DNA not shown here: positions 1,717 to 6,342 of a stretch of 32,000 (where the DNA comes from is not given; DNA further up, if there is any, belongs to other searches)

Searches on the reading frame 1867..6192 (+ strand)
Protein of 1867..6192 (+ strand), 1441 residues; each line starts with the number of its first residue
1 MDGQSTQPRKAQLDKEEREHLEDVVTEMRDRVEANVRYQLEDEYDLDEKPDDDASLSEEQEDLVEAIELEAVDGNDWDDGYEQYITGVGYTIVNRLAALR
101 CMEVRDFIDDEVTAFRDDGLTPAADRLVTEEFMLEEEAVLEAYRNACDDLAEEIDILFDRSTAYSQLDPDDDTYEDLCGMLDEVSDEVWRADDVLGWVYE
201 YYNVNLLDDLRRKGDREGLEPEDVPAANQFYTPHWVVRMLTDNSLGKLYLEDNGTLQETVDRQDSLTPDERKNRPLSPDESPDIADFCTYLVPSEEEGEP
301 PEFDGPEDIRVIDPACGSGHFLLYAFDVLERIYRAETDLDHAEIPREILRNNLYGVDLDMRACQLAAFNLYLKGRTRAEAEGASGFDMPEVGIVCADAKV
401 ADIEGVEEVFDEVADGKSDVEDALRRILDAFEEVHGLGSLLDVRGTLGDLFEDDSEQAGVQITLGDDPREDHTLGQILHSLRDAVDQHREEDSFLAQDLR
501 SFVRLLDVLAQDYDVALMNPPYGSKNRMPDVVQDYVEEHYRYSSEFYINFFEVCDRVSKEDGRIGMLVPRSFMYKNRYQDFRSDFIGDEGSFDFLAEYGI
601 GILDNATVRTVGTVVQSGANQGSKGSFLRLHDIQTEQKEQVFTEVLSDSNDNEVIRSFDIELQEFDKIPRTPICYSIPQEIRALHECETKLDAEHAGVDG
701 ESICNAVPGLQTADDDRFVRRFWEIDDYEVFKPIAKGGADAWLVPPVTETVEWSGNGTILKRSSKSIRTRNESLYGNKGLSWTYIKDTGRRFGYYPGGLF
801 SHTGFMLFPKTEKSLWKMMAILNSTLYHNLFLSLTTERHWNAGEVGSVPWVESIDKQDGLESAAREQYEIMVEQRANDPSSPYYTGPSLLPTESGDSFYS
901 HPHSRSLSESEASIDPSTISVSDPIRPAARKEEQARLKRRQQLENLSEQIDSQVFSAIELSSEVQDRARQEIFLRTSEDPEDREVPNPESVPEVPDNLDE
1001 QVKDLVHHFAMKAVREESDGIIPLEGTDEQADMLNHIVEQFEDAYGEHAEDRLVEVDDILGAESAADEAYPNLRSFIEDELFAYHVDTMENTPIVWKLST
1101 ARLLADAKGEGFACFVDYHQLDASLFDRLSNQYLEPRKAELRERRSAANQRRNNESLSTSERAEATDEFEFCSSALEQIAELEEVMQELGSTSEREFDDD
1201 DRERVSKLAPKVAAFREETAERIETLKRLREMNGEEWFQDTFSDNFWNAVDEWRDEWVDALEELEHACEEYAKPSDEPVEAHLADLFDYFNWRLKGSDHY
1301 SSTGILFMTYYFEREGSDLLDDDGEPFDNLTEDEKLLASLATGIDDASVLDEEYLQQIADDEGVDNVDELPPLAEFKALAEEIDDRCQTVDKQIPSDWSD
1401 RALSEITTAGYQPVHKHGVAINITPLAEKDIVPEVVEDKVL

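Call 7: search_protein_families(library=pfam, proteins=[window:1867-6192:+], max_evalue=0.001)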
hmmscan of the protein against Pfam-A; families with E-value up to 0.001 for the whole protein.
window:1867-6192:+ (1441 aa): 3 families
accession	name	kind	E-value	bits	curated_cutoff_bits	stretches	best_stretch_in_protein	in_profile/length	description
PF07669.17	Eco57I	-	3.1e-17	63.6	25.3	1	351-588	1-156/171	Eco57I restriction-modification methylase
PF02384.22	N6_Mtase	-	7.9e-10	39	20.4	1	309-378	48-105/311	N-6 DNA Methylase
PF20473.4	MmeI_Mtase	-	1.2e-07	31.6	27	1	308-373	20-85/259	MmeI, DNA-methyltransferase domain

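Call 8: search_protein_families(library=padloc, proteins=[window:1867-6192:+], max_evalue=0.001)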
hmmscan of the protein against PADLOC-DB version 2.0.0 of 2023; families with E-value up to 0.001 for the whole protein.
window:1867-6192:+ (1441 aa): 46 families (the best 25 are shown)
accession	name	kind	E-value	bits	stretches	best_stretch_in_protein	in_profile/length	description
PDLC02518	PglX|PglXI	-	0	2662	1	1-1441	1-1412/1412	PglX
PDLC02521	PglX|PglXI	-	1.2e-126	422.2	2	53-978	57-932/1174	PglX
PDLC02520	PglX|PglXI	-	8.7e-123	407.4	1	4-289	4-284/288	PglX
PDLC02527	PglX|PglXI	-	7e-109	363.3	1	13-1184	3-1208/1332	PglX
PDLC03600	REase_MTase_IIG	-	3.1e-101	338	2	75-873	66-864/1205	Type IIG restriction enzyme-methyltransferase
PDLC02528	PglX|PglXI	-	3.1e-68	228.5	2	11-840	2-784/1125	PglX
PDLC02525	PglX|PglXI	-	8.7e-66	220.8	2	290-643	266-591/607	PglX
PDLC02519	PglX|PglXI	-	7.7e-64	213.9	2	308-855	272-839/1241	PglX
PDLC02524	PglX|PglXI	-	8e-58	194.5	1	193-867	19-657/722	PglX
PDLC02523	PglX|PglXI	-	3.3e-54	182.2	2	10-853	8-907/1428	PglX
PDLC02641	DrmMI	-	4.3e-49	165.3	1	79-720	70-673/1161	DrmMI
PDLC02526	PglX|PglXI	-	1.2e-47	160.7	3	14-259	2-257/640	PglX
PDLC02522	PglX|PglXI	-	3.7e-42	142.2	2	304-851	419-943/1218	PglX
PDLC02516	PglX|PglXI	-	1.2e-30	104.8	2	1016-1191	390-559/593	PglX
PDLC02535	PglX|PglXI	-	2.2e-26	90.5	1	179-588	166-557/731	PglX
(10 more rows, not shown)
